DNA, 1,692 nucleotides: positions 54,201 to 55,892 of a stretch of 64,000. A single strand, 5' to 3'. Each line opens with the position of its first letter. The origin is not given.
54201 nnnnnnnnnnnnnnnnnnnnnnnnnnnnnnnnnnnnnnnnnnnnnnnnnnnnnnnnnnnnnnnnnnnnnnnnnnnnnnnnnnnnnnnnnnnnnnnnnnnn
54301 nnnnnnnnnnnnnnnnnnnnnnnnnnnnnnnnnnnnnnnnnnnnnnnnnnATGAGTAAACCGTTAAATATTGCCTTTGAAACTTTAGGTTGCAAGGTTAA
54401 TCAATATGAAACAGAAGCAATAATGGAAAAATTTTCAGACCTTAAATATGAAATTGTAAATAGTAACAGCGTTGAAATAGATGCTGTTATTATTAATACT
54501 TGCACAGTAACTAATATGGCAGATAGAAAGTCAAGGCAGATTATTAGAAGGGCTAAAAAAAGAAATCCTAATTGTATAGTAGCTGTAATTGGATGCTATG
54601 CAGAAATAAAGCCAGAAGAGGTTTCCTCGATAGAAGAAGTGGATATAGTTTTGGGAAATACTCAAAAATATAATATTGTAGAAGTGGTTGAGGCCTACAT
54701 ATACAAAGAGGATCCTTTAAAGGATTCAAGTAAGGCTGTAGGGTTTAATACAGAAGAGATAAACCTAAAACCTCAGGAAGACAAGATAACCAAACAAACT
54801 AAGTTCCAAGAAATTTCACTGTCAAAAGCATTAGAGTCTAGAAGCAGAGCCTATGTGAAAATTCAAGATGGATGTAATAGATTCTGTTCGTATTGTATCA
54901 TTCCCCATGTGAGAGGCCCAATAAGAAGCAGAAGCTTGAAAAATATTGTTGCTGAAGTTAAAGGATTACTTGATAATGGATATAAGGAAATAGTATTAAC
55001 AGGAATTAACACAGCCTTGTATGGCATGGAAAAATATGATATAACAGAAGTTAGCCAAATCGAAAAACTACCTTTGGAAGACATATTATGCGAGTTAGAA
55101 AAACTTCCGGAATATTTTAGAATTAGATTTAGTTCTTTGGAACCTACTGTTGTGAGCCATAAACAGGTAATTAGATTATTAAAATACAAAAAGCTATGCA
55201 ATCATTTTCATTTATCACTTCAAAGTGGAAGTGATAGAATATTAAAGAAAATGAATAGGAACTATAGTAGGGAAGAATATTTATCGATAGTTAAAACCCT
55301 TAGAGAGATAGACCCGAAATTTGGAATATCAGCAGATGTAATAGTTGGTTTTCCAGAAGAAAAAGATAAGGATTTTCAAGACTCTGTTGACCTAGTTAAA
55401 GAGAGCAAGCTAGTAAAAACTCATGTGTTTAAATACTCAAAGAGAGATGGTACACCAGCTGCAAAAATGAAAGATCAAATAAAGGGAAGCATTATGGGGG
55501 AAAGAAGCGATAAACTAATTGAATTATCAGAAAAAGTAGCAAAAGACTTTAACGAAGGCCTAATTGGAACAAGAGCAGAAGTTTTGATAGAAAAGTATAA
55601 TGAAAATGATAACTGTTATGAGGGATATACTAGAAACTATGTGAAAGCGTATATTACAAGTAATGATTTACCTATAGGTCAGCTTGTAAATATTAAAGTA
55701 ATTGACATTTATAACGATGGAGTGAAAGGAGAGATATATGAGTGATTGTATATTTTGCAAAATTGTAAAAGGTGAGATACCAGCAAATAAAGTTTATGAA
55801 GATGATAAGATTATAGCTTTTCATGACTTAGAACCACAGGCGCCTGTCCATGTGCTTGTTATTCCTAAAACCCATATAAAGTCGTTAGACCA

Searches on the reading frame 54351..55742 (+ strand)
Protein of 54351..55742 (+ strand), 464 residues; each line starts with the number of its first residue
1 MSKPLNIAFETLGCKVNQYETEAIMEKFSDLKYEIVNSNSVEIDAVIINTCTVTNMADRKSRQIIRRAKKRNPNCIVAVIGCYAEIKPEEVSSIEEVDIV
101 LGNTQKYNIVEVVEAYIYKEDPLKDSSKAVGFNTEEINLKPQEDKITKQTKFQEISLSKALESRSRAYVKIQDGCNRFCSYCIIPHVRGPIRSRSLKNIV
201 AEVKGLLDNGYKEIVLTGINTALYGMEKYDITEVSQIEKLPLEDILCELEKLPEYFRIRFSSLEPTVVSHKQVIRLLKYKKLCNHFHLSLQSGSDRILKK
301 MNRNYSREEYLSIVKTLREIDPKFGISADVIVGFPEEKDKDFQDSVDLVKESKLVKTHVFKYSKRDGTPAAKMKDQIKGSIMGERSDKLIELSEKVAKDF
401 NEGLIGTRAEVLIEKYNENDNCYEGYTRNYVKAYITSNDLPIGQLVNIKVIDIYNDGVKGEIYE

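Call 44: search_protein_families(library=pfam, proteins=[window:54351-55742:+], max_evalue=0.00001)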
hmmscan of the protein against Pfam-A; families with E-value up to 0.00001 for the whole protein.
window:54351-55742:+ (464 aa): 2 families
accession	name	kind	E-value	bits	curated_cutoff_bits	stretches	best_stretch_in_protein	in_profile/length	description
PF04055.27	Radical_SAM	-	1.4e-28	100.6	29.5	1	170-349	2-166/166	Radical SAM superfamily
PF00919.26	UPF0004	-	1.2e-24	86.6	27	1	7-102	2-98/98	Uncharacterized protein family UPF0004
